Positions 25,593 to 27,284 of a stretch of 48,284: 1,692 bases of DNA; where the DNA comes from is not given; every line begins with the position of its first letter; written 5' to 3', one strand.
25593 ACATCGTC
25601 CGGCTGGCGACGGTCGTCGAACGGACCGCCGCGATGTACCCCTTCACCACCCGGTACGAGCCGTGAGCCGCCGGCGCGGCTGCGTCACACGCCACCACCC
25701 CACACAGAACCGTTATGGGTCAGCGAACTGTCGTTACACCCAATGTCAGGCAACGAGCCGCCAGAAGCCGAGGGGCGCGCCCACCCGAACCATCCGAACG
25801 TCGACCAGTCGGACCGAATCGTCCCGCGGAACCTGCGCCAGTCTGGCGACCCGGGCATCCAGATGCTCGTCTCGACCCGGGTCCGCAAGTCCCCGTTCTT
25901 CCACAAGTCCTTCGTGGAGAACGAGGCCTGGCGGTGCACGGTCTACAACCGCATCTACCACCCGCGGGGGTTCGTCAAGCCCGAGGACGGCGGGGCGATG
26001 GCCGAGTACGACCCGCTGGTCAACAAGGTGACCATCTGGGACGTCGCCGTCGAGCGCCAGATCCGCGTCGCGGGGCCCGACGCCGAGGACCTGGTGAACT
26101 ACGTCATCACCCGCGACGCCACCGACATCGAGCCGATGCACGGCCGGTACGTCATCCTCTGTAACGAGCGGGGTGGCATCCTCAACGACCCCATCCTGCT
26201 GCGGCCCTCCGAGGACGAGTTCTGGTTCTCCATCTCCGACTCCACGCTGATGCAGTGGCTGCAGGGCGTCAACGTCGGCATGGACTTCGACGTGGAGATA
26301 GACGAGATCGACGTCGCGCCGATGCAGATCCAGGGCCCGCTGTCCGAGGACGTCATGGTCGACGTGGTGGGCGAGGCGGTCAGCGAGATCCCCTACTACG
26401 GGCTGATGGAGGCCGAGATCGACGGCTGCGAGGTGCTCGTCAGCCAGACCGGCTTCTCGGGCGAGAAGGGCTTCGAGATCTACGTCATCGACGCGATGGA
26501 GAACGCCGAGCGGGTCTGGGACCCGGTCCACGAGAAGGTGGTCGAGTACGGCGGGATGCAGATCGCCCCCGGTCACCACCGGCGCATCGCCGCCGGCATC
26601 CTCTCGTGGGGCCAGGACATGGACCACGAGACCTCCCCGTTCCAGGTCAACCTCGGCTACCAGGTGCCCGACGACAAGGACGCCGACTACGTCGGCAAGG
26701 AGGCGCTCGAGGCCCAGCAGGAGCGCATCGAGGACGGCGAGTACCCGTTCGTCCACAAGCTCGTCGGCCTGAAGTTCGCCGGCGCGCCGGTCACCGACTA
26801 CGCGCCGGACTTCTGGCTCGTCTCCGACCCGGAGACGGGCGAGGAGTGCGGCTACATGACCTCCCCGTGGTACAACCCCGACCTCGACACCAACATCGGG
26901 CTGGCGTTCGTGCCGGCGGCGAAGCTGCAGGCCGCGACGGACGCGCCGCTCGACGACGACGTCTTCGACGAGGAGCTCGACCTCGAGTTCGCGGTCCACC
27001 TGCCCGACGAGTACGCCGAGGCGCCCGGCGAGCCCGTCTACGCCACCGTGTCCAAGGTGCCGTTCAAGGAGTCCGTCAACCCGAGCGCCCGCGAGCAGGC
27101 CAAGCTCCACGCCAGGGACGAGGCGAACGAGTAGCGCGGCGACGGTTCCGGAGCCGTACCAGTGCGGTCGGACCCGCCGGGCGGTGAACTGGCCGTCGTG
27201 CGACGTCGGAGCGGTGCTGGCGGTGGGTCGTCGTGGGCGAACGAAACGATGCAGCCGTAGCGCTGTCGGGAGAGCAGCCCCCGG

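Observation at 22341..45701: A candidate catabolic island for glycine-betaine-type methylated osmolytes, built from BCCT carriers, two GcvT-fold demethylases, ETF and a complete THF C1-oxidation set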

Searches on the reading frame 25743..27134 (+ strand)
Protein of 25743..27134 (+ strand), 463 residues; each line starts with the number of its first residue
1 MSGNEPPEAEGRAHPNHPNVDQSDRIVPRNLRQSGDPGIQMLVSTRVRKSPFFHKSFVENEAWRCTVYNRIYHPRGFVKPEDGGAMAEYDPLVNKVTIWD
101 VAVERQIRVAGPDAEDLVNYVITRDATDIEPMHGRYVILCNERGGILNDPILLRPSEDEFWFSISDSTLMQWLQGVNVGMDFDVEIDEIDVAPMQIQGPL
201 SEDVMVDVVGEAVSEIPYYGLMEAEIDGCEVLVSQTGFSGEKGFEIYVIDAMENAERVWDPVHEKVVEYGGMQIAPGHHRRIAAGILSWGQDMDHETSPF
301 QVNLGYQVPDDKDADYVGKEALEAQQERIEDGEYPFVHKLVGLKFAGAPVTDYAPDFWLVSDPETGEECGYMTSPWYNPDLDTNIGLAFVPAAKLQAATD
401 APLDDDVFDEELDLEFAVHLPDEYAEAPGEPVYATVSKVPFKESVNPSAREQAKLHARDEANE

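Call 9: search_protein_families(library=pfam, proteins=[window:25743-27134:+])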
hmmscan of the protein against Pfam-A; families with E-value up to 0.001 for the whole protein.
window:25743-27134:+ (463 aa): 2 families
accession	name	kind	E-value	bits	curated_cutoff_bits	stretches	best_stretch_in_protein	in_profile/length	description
PF01571.26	GCV_T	-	2.8e-39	135.3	25.6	1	84-305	28-253/255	Aminomethyltransferase folate-binding domain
PF08669.17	GCV_T_C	-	9.7e-05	22.6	25.9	1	339-399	2-58/80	Glycine cleavage T-protein C-terminal barrel domain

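Call 11: search_solved_structures(query=window:25743-27134:+, max_evalue=0.001, show_alignments=1)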
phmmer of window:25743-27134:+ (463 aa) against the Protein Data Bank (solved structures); distinct sequences matched with E-value up to 0.001: 20.
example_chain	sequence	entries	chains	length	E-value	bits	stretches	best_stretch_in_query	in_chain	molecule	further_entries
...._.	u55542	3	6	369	6.8e-43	150.6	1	43-392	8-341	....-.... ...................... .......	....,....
1woo_A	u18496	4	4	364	3.3e-38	135.2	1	95-391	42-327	Aminomethyltransferase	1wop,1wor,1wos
1yx2_A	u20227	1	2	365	3.4e-29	105.4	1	88-397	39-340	Aminomethyltransferase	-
1v5v_A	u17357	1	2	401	9.9e-25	90.7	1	89-392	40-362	aminomethyltransferase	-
9q59_A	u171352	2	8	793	1.5e-21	80.3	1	84-399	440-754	trimethylamine N-oxide demethylase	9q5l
9q5a_A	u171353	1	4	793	1.5e-21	80.3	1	84-399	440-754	Trimethylamine N-oxide Demethylase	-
3a8i_A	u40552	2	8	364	3.7e-19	72.4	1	76-393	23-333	Aminomethyltransferase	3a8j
1vlo_A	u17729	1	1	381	4.2e-19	72.2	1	76-393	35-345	Aminomethyltransferase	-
3a8k_A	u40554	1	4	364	1.8e-18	70.1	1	76-393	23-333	Aminomethyltransferase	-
1wsr_A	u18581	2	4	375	1.2e-17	67.3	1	97-393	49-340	Aminomethyltransferase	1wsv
2gag_A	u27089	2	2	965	2.5e-16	63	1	88-408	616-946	heterotetrameric sarcosine oxidase alpha-subunit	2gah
1vrq_A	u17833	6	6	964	4.9e-16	62.1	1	80-410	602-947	Sarcosine oxidase alpha subunit | Subunit alpha of sarcosine oxidase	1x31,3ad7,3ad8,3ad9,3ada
3gir_A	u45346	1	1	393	7.8e-16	61.4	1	97-395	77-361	Aminomethyltransferase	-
1pj5_A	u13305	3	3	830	3.7e-15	59.2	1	95-328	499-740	N,N-dimethylglycine oxidase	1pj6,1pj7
3gsi_A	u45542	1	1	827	4.5e-14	55.6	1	95-328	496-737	N,N-dimethylglycine oxidase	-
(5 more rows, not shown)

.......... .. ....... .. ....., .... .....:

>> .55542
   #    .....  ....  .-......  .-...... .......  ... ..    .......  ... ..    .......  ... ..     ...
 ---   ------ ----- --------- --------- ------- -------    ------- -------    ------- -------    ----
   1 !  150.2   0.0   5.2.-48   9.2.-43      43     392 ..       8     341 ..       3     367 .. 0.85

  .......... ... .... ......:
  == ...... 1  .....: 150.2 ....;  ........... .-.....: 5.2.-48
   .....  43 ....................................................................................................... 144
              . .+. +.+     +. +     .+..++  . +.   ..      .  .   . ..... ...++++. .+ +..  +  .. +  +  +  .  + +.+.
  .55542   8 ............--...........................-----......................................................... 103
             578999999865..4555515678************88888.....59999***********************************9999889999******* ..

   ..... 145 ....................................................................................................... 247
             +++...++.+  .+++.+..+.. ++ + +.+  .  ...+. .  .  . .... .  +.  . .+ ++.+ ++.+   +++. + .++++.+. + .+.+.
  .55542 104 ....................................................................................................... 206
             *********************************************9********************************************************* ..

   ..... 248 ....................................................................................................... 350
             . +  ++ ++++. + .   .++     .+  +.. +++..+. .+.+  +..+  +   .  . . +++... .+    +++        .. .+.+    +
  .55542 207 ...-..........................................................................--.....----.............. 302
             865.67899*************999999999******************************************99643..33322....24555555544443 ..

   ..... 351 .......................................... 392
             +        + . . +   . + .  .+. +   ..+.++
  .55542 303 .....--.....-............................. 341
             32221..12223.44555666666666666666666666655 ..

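Call 13: search_protein_families(library=ncbifam, proteins=[window:25743-27134:+])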
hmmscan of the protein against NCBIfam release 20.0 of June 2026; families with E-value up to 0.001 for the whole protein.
window:25743-27134:+ (463 aa): 8 families
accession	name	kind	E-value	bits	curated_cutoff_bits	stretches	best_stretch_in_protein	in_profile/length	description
NF009133.0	PRK12486.1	equivalog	9.5e-70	235.3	410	1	41-400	6-349/369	dimethylsulfoniopropionate demethylase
NF001567.0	PRK00389.1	subfamily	1.5e-44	152.4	300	1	84-394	33-330/359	glycine cleavage system aminomethyltransferase GcvT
NF053776.1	TmaoDeMthMsil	equivalog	2.3e-41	142.2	1100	1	48-396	386-727/763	trimethylamine N-oxide demethylase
TIGR00528.1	gcvT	equivalog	2.5e-37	128.6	235.85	1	88-394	35-334/362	glycine cleavage system aminomethyltransferase GcvT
NF010093.0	PRK13579.1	equivalog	3.5e-32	111.6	459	1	84-415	40-357/371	glycine cleavage system aminomethyltransferase GcvT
TIGR01372.1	soxA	subfamily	1e-26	93.1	1164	1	94-392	655-959/996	sarcosine oxidase subunit alpha family protein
NF047633.1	SyrngDmethDesA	equivalog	2.3e-11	42.9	800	1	106-270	58-231/453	syringate O-demethylase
NF047885.1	VanMgalDeMLigM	equivalog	1.3e-08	34.2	580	1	106-273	57-235/461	vanillate/3-O-methylgallate O-demethylase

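Call 20: find_encoding_contigs(protein=window:25743-27134:+, flank=10000, max_places=6)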
Protein window:25743-27134:+ (463 aa): no gene with exactly this product is on record in the collection.

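Call 21: find_related_loci(query=window:25743-27134:+, collection=genome_contigs, flank=10000)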
Query window:25743-27134:+ (463 aa) in genome_contigs; peptide patterns used: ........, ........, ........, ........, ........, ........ (x = any residue, [..] = any of these).
581 stretches matched a pattern; 308 encode a relative of the query (tblastn E <= 1e-3); the best 80 are kept; 80 distinct loci.
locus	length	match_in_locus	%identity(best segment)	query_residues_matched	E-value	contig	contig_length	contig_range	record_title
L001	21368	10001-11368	83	1-456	0e+0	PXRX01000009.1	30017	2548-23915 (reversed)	MAG: Halobacteriales archaeon QS_8_69_26 qs_8_scaffold_151, whole genome shotgun sequence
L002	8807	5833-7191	83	9-461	0e+0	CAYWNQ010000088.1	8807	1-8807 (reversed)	MAG TPA_asm: uncultured Halobacteriales archaeon isolate binchicken_co207_15 genome assembly, contig: NODE_9784_length_8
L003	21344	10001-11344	83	14-461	0e+0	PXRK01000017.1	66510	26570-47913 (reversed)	MAG: Halobacteriales archaeon QS_4_66_20 qs_4_scaffold_153, whole genome shotgun sequence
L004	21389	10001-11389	81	1-463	0e+0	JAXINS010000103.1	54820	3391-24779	MAG: Candidatus Chewarchaeum aethiopicum isolate DAL-9Gt_70_90C3R c_000000000144, whole genome shotgun sequence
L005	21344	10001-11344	83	14-461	0e+0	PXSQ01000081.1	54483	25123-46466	MAG: Halobacteriales archaeon SW_7_65_23 sw_7_scaffold_518, whole genome shotgun sequence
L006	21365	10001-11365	83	9-463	0e+0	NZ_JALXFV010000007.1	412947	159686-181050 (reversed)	Halomarina rubra strain ZS-47-S platanus_K_default_7, whole genome shotgun sequence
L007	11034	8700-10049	84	14-463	0e+0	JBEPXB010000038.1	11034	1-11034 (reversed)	MAG: Halobacteriales archaeon isolate 01_S196.semibin_refined.186 NODE_2510_length_11034_cov_3.110113:0-11034, whole gen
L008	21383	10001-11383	82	1-461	0e+0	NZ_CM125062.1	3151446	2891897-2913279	Halococcus salifodinae strain DSM 8989 chromosome, whole genome shotgun sequence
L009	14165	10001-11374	82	1-463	0e+0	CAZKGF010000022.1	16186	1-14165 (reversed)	MAG TPA_asm: uncultured Halobacteriales archaeon isolate binchicken_co207_31 genome assembly, contig: NODE_3477_length_1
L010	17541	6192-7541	82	14-463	0e+0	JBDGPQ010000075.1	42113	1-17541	MAG: Haloarculaceae archaeon isolate DAL-9Gt_24_95C0R c_000000000254, whole genome shotgun sequence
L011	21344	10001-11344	83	14-461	0e+0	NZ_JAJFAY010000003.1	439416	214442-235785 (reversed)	Haladaptatus sp. DYF46 Scaffold3_1, whole genome shotgun sequence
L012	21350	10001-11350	83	14-463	0e+0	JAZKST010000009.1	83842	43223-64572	MAG: Haloarculaceae archaeon isolate NA-5cm_bin.10 NODE_38_length_83842_cov_56.150632, whole genome shotgun sequence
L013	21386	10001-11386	81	1-463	0e+0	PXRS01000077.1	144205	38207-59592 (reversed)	MAG: Halobacteriales archaeon QS_5_68_33 qs_5_scaffold_84, whole genome shotgun sequence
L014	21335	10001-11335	83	14-462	0e+0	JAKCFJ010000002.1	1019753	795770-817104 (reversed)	Halobacteriales archaeon YIM A00010 Contig00002, whole genome shotgun sequence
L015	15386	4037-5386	83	14-463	0e+0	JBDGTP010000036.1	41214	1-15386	MAG: Haloplanus sp. isolate DAL-WCL_32_72C3R c_000000000557, whole genome shotgun sequence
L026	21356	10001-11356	81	10-461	0e+0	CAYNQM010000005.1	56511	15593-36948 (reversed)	MAG TPA_asm: uncultured Haladaptatus sp. isolate SRP304980_co2_286 genome assembly, contig: NODE_108_length_56511_cov_10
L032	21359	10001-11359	80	10-462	0e+0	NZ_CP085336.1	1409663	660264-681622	Haladaptatus halobius strain PSR5 chromosome 2, complete sequence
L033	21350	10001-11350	81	14-463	0e+0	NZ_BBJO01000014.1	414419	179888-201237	Halobellus rufus strain CBA1103, whole genome shotgun sequence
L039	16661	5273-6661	79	1-462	0e+0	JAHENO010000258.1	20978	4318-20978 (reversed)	MAG: Haloarculaceae archaeon isolate BinSanityLC-kmean-bin_18-bin_0-refined_0 c_000003105893, whole genome shotgun seque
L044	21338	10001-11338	82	16-461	0e+0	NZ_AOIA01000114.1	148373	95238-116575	Natronococcus jeotgali DSM 18795 contig_115, whole genome shotgun sequence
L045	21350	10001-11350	80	14-463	0e+0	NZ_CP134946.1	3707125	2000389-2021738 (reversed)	Halobellus marinus strain DFY28 chromosome, complete genome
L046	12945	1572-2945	79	1-463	0e+0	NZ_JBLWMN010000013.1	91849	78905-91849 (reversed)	Halorubrum sp. DTA98 DTA98_ctg013, whole genome shotgun sequence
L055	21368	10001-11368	79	1-463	0e+0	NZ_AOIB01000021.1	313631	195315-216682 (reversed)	Natronococcus amylolyticus DSM 10524 contig_24, whole genome shotgun sequence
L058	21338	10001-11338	80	13-463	0e+0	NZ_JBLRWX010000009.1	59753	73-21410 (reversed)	MAG: Natronococcus sp. isolate TamC05-22 NODE_9_length_59753_cov_4.336400, whole genome shotgun sequence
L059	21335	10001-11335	80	14-463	0e+0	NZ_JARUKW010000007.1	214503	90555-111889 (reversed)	Natronococcus sp. A-GB1 7, whole genome shotgun sequence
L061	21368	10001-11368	79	1-463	0e+0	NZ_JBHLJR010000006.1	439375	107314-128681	Natronococcus roseus strain CGMCC 1.38198 CHL_scaffold6, whole genome shotgun sequence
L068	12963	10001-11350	82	14-463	0e+0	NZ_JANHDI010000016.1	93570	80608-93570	Halobellus rarus strain YC21 Scaffold14_1, whole genome shotgun sequence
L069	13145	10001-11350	82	14-463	0e+0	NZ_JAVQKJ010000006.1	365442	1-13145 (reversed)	Halobellus ordinarius strain ZY16 ZY16_ctg006, whole genome shotgun sequence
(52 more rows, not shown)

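Call 41: find_homologous_proteins(query=window:25743-27134:+, max_evalue=1e-20)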
Query window:25743-27134:+ (463 aa): 4003 proteins with E <= 1e-20 among 8000 candidates; the best 120 are listed.
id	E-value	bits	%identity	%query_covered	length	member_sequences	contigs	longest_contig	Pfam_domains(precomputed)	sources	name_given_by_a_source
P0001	0.0e+0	1074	100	100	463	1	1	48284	PF01571.27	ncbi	-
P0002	6.7e-280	947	87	100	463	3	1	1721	PF01571.27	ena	-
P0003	8.9e-276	933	85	99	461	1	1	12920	PF01571.27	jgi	-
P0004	3.4e-274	928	85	100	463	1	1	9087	PF01571.27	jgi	-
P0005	9.9e-273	923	84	100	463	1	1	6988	PF01571.27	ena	-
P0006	2.4e-272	922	86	97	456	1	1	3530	PF01571.27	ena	-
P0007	1.8e-264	896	83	100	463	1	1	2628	PF01571.27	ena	-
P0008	4.8e-264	895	83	100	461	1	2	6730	PF01571.27,PF08669.18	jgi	jgi:aminomethyltransferase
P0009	5.1e-264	895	82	98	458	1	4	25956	PF01571.27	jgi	jgi:glycine cleavage system aminomethyltransferase T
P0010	5.3e-264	895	81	100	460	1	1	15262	PF01571.27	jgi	-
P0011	5.5e-264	895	83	98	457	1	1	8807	PF01571.27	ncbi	-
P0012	1.4e-263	893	83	100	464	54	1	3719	PF01571.27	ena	-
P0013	1.5e-263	893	84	97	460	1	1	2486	PF01571.27,PF08669.18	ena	-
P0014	2.3e-263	893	83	97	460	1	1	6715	PF01571.27,PF08669.18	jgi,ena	jgi:aminomethyltransferase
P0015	3.5e-263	892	83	97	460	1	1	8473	PF01571.27,PF08669.18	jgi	jgi:aminomethyltransferase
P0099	1.8e-256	870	81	97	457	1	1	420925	PF01571.27,PF08669.18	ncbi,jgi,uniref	ncbi:aminomethyl transferase family protein [Halorientalis marina]|uniref:aminomethyl transferase fa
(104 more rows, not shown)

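Call 52: search_protein_families(library=ncbifam, proteins=[L015:6483-7670:+, L032:14149-16722:+, L032:16926-19505:+, L069:8001-8660:+, L012:14196-15308:-, L015:7667-8008:+, L058:3241-5400:+], max_evalue=0.00001)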
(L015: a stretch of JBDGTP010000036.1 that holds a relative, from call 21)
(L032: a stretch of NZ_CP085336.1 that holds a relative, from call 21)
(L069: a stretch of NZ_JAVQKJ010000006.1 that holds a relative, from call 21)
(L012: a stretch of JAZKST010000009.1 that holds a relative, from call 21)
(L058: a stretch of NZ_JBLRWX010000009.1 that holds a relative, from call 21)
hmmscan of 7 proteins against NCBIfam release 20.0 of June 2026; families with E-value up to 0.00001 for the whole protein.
L015:6483-7670:+ (395 aa): 5 families
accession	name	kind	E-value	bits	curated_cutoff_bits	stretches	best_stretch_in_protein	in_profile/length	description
NF058607.1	GlBtMonoOxGbcA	equivalog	1e-39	136.2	670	1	35-254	28-229/420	glycine betaine monooxygenase oxygenase subunit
NF042946.1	3PPDioc_HcaE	equivalog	7.5e-29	101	830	1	41-234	17-200/450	3-phenylpropionate/cinnamic acid dioxygenase subunit alpha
NF041684.1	ant_diox_AndAc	equivalog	2.2e-23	82.5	750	1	35-244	18-219/418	anthranilate 1,2-dioxygenase large subunit AndAc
TIGR03229.1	benzo_1_2_benA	equivalog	1.6e-22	80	780.95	1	42-142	18-114/433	benzoate 1,2-dioxygenase large subunit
TIGR03228.1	anthran_1_2_A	equivalog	4.3e-21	75.1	671.9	1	43-143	19-115/438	anthranilate 1,2-dioxygenase large subunit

L032:14149-16722:+ (857 aa): 24 families
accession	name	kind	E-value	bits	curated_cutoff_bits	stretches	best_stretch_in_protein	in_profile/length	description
TIGR01372.1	soxA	subfamily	1.8e-59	201.5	1164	1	471-849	607-980/996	sarcosine oxidase subunit alpha family protein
NF001567.0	PRK00389.1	subfamily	1.1e-57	195.7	300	1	511-856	17-353/359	glycine cleavage system aminomethyltransferase GcvT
TIGR00528.1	gcvT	equivalog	4e-47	160.9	235.85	1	504-856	8-360/362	glycine cleavage system aminomethyltransferase GcvT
NF053776.1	TmaoDeMthMsil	equivalog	2.6e-46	158.5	1100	1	531-839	421-734/763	trimethylamine N-oxide demethylase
NF010093.0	PRK13579.1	equivalog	1.3e-41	142.6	459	1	530-856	43-364/371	glycine cleavage system aminomethyltransferase GcvT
TIGR02352.1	thiamin_ThiO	equivalog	1.8e-25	89.8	250.8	1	14-234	2-226/351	glycine oxidase ThiO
NF009133.0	PRK12486.1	equivalog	2.4e-25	89.2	410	1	531-853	47-366/369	dimethylsulfoniopropionate demethylase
NF001933.0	PRK00711.1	subfamily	3.5e-25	88.9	383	1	67-246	107-287/429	D-amino acid dehydrogenase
NF008425.0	PRK11259.1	equivalog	3e-20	72.5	257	1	10-233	4-221/377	N-methyl-L-tryptophan oxidase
TIGR01373.1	soxB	subfamily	1.2e-17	63.9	529.45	1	10-251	30-276/407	sarcosine oxidase subunit beta family protein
TIGR03364.1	HpnW_proposed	hypoth_equivalog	9.7e-17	61.1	285.1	1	12-218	2-200/365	TIGR03364 family FAD-dependent oxidoreductase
TIGR01377.1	soxA_mon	subfamily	9.8e-16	57.5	479.65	1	12-234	2-219/381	amino oxidase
NF047633.1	SyrngDmethDesA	equivalog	9.5e-13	47.4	800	1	548-732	57-248/453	syringate O-demethylase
NF033460.1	glycerol3P_ox_II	equivalog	5.6e-12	45.5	460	1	11-223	2-216/361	type 2 glycerol-3-phosphate oxidase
TIGR03377.1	glycerol3P_GlpA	equivalog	3.1e-11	42.5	552.8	1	87-231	73-220/530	anaerobic glycerol-3-phosphate dehydrogenase subunit GlpA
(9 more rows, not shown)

L032:16926-19505:+ (859 aa): 15 families
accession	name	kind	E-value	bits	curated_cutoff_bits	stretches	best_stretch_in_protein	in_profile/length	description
NF001567.0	PRK00389.1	subfamily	3.2e-60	204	300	1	525-851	36-354/359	glycine cleavage system aminomethyltransferase GcvT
TIGR01372.1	soxA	subfamily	4.2e-56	190.3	1164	1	466-855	607-992/996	sarcosine oxidase subunit alpha family protein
TIGR00528.1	gcvT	equivalog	6.4e-50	170.1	235.85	1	524-849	33-359/362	glycine cleavage system aminomethyltransferase GcvT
NF010093.0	PRK13579.1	equivalog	1.3e-45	155.9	459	1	525-849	43-363/371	glycine cleavage system aminomethyltransferase GcvT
NF053776.1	TmaoDeMthMsil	equivalog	1.3e-41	142.9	1100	1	525-856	420-760/763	trimethylamine N-oxide demethylase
NF009133.0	PRK12486.1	equivalog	1.5e-30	106.4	410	1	526-848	47-367/369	dimethylsulfoniopropionate demethylase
NF001933.0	PRK00711.1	subfamily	1.8e-20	73.4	383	1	96-254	135-297/429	D-amino acid dehydrogenase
TIGR03364.1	HpnW_proposed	hypoth_equivalog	1.3e-12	47.4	285.1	1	21-211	3-194/365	TIGR03364 family FAD-dependent oxidoreductase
TIGR02352.1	thiamin_ThiO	equivalog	1.8e-12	47.1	250.8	1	22-238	2-226/351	glycine oxidase ThiO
NF047633.1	SyrngDmethDesA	equivalog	1.5e-11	43.5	800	1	543-728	57-249/453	syringate O-demethylase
TIGR01373.1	soxB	subfamily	8.7e-11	41.3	529.45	1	20-247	32-273/407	sarcosine oxidase subunit beta family protein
NF008425.0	PRK11259.1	equivalog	1.1e-10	41.1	257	1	21-235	7-224/377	N-methyl-L-tryptophan oxidase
NF050086.1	pipecolate_AmaA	exception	2e-07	30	600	0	166-243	190-264/425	L-pipecolate oxidase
NF047885.1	VanMgalDeMLigM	equivalog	3.9e-07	29.4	580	0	545-728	58-250/461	vanillate/3-O-methylgallate O-demethylase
TIGR01377.1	soxA_mon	subfamily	2.8e-06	26.3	479.65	1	22-232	4-218/381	amino oxidase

L069:8001-8660:+ (219 aa): 0 families

L012:14196-15308:- (370 aa): 0 families

L015:7667-8008:+ (113 aa): 0 families

L058:3241-5400:+ (719 aa): 26 families (the best 25 are shown)
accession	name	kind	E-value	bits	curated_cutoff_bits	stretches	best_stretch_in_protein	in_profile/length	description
TIGR01591.1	Fdh-alpha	equivalog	1.8e-223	743.5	666.25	1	19-704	1-672/672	formate dehydrogenase subunit alpha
NF047855.1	AssmNtatRedNasC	equivalog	1.1e-167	559.4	1100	1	13-705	17-707/708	assimilatory nitrate reductase catalytic subunit NasC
NF041323.1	Nitr_red_NasA_Halo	equivalog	1e-126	424.2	1000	1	24-704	3-672/673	assimilatory nitrate reductase NasA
TIGR01701.1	Fdhalpha-like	subfamily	1.2e-89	301.4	582.15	1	67-703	94-740/744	FdhF/YdeP family oxidoreductase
NF010055.0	PRK13532.1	equivalog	1.4e-86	291.5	904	3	15-270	41-289/830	nitrate reductase catalytic subunit NapA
TIGR01706.1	NAPA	equivalog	1.8e-81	274.7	930.55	3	17-256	43-282/830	periplasmic nitrate reductase subunit alpha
TIGR01553.1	formate-DH-alph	equivalog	3.3e-80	270.1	814.2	4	16-255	44-294/1009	formate dehydrogenase-N subunit alpha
NF041513.1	formate_DH_Act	exception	9.1e-80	268.7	1400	4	12-254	38-284/1067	formate dehydrogenase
NF012032.0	PRK15488.1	equivalog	2.8e-52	177.8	694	1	13-522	40-539/759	thiosulfate reductase PhsA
NF007406.0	PRK09939.1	equivalog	1e-47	162.8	1473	1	70-447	106-487/759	acid resistance putative oxidoreductase YdeP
TIGR02693.1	arsenite_ox_L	equivalog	5.8e-45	153.5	359.05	2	40-510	78-573/806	arsenate reductase (azurin) large subunit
TIGR02166.1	dmsA_ynfE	subfamily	7.9e-42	143.3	777.7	2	53-517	85-564/794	DMSO/selenate family reductase complex A subunit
NF005895.0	PRK07860.1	equivalog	4e-41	140.9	802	1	18-531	238-677/811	NADH-quinone oxidoreductase subunit G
TIGR00509.1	bisC_fam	subfamily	3e-40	138.2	1017.55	2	80-517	67-517/772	molybdopterin guanine dinucleotide-containing S/N-oxide reductase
TIGR01973.1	NuoG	equivalog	8.9e-38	130.4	470.05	1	17-505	215-605/606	NADH-quinone oxidoreductase subunit NuoG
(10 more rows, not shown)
